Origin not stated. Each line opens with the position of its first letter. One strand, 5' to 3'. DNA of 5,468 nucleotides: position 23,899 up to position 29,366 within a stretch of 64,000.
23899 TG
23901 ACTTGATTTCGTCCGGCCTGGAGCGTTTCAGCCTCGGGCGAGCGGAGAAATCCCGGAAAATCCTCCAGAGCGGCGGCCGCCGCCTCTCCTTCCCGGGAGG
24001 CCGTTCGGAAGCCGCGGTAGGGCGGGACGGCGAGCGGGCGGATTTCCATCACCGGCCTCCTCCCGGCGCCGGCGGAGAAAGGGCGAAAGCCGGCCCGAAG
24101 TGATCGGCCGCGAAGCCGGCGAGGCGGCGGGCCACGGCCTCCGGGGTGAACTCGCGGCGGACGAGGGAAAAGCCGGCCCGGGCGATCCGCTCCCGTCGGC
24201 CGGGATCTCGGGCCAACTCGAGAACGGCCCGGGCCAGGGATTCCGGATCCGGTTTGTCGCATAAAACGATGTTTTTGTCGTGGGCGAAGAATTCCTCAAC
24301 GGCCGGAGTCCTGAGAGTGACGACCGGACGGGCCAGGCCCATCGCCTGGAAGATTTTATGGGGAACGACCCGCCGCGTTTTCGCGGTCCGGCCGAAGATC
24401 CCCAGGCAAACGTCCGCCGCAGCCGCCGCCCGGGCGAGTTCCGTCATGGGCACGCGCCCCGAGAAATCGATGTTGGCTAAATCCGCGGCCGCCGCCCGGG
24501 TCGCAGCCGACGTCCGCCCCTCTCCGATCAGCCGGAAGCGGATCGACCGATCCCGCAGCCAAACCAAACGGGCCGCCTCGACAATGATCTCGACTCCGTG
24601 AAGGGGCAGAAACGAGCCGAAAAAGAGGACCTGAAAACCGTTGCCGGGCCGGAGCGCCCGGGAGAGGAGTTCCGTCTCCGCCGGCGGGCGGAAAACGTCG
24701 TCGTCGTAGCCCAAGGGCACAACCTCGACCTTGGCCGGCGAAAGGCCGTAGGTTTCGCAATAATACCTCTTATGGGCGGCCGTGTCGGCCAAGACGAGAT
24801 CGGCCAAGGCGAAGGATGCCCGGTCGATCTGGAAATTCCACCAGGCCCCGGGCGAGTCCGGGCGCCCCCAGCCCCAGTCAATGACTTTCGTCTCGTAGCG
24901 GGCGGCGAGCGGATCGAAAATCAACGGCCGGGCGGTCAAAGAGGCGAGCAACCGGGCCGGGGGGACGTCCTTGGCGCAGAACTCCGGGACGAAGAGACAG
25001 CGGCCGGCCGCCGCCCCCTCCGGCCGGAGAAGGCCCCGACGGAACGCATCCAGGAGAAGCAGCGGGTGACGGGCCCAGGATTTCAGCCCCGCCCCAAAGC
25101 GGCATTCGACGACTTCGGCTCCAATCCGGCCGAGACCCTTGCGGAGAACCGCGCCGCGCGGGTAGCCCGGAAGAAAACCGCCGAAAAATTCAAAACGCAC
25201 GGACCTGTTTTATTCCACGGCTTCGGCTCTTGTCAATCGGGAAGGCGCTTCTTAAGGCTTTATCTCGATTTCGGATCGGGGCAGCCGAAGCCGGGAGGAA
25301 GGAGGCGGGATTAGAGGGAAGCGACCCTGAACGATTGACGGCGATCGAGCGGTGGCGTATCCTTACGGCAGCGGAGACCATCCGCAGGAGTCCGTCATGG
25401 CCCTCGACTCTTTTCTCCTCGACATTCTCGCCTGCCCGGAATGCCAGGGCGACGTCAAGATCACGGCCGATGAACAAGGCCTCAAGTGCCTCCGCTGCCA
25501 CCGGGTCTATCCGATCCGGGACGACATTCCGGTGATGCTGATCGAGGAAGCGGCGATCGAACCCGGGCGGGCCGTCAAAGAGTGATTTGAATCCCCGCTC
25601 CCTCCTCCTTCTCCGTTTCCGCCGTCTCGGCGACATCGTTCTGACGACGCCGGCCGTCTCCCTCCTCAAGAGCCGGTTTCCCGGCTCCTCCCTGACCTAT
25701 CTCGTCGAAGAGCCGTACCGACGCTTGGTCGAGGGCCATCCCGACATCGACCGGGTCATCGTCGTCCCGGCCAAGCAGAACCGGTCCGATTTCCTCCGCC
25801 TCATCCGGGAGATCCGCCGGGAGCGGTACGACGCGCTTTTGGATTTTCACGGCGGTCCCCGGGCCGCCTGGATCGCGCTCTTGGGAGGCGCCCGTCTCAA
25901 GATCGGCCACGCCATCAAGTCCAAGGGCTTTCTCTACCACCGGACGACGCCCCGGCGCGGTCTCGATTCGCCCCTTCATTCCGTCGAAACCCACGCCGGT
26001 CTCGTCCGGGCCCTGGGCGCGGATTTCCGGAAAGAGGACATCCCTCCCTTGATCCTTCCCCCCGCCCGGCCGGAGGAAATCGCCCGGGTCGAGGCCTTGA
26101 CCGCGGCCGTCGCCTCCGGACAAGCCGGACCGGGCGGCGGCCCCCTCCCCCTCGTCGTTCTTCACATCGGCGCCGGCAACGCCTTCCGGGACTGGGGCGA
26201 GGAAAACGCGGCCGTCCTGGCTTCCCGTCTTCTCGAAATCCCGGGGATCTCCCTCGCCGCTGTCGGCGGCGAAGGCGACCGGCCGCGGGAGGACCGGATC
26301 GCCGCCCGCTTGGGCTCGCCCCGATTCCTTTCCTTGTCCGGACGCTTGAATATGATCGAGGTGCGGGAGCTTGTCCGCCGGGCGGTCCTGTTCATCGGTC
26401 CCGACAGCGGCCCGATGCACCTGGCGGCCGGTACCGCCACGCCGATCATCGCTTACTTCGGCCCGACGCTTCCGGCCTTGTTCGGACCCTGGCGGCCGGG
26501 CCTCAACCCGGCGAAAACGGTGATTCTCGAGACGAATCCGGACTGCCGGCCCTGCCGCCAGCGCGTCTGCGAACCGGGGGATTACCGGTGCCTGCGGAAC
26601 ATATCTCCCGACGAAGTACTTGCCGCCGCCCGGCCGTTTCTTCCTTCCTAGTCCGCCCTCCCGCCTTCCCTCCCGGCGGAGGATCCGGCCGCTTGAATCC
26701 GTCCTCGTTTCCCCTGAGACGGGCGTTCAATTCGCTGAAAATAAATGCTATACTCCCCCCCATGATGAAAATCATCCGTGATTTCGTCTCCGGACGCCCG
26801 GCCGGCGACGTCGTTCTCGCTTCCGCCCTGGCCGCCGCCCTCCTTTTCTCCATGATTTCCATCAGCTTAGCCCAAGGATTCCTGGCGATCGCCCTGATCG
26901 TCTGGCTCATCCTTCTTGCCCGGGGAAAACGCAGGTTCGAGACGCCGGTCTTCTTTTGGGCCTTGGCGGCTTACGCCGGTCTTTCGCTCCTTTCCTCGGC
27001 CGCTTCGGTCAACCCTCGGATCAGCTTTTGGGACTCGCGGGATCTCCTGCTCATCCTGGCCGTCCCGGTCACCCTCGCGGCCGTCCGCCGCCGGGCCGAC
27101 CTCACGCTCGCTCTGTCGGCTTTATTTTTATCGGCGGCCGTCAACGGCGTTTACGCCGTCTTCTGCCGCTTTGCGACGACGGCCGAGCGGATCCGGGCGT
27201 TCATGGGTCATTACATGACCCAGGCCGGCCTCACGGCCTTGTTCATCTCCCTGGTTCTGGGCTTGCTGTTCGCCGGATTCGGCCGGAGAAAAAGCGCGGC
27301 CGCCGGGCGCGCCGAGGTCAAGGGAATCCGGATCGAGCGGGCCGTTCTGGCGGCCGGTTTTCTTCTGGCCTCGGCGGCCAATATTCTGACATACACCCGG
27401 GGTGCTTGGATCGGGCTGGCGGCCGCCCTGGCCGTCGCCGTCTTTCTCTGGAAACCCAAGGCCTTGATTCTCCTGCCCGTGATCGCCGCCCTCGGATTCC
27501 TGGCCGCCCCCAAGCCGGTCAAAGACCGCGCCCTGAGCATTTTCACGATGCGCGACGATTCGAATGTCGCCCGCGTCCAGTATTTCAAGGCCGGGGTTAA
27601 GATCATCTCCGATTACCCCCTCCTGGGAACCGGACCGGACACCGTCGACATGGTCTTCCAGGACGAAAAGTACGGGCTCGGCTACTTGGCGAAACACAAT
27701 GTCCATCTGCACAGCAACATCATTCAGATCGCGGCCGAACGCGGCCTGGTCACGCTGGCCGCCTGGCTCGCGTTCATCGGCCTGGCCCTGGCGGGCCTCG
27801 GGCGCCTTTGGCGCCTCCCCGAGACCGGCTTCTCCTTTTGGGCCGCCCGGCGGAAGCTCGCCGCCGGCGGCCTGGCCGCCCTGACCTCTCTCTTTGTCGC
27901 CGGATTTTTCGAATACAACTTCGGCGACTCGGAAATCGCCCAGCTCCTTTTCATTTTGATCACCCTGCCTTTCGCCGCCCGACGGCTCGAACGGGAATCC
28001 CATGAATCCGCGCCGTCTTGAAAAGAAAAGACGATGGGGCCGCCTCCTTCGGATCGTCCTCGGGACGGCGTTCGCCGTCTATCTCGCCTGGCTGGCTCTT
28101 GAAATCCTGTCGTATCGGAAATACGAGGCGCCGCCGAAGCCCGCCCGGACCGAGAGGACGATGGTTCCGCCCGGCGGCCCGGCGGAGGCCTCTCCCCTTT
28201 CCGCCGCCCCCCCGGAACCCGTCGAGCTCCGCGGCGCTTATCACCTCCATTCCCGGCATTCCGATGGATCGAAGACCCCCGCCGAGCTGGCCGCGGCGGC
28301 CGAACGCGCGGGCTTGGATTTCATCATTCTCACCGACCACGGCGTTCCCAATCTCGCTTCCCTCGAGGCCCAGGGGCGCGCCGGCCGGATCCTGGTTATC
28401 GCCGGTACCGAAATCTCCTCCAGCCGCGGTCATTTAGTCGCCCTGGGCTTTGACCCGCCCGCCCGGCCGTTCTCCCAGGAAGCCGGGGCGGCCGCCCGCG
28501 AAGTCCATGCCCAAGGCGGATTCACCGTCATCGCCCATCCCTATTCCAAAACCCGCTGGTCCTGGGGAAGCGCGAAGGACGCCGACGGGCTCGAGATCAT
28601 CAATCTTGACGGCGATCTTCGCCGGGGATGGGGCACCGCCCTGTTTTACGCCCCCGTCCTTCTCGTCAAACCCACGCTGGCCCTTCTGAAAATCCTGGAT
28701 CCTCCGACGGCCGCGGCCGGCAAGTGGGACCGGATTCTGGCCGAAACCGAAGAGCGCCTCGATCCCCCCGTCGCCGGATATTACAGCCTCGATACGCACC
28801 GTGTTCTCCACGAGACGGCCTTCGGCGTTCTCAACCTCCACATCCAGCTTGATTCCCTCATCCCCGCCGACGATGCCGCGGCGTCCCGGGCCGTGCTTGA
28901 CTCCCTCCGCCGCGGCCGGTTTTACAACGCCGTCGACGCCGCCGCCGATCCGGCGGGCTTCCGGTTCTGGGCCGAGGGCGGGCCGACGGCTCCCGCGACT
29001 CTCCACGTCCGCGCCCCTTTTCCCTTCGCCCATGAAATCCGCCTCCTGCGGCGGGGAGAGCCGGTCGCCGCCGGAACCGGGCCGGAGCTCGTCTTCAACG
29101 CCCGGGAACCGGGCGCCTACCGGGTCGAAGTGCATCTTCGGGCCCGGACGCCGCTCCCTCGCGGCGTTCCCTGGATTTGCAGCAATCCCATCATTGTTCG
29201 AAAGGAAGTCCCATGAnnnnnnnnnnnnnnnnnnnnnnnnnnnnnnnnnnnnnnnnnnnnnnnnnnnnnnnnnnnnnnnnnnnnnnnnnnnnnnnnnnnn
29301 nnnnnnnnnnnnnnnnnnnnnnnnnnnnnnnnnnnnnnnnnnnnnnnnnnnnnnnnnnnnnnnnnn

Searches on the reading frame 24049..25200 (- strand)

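Call 53: search_protein_families(library=pfam, proteins=[window:24049-25200:-], max_evalue=0.00001)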
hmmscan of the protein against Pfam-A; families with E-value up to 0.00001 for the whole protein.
window:24049-25200:- (383 aa): 4 families
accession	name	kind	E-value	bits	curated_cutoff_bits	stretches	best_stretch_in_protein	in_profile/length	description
PF13692.12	Glyco_trans_1_4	-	2e-17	64.2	27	1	190-332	3-142/142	Glycosyl transferases group 1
PF13524.12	Glyco_trans_1_2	-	7e-17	62.2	25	1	217-360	11-142/144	Glycosyl transferase-like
PF00534.26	Glycos_transf_1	-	8.4e-15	55.2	26.4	1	184-343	11-169/172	Glycosyl transferases group 1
PF13439.12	Glyco_transf_4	-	1.7e-06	28.6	28.5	1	109-168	110-169/170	Glycosyltransferase Family 4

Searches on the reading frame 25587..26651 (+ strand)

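Call 53: search_protein_families(library=pfam, proteins=[window:25587-26651:+], max_evalue=0.00001)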
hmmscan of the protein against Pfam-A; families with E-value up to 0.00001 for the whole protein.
window:25587-26651:+ (354 aa): 1 family
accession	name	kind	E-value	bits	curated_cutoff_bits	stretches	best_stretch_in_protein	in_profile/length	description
PF01075.23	Glyco_transf_9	-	8.7e-25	87.9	22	1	70-330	2-243/247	Glycosyltransferase family 9 (heptosyltransferase)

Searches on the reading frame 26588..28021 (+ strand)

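Call 53: search_protein_families(library=pfam, proteins=[window:26588-28021:+], max_evalue=0.00001)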
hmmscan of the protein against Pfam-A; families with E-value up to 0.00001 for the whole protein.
window:26588-28021:+ (477 aa): 1 family
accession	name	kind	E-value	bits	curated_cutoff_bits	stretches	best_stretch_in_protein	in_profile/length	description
PF04932.20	Wzy_C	-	1.2e-21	77.6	31.7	1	257-394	2-149/149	O-Antigen ligase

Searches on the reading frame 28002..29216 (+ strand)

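Call 53: search_protein_families(library=pfam, proteins=[window:28002-29216:+], max_evalue=0.00001)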
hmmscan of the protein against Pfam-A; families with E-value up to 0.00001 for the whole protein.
window:28002-29216:+ (404 aa): 1 family
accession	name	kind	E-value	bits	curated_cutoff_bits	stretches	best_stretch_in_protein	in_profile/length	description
PF02811.25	PHP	-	3.7e-06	27.8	26.4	1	80-141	2-66/164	PHP domain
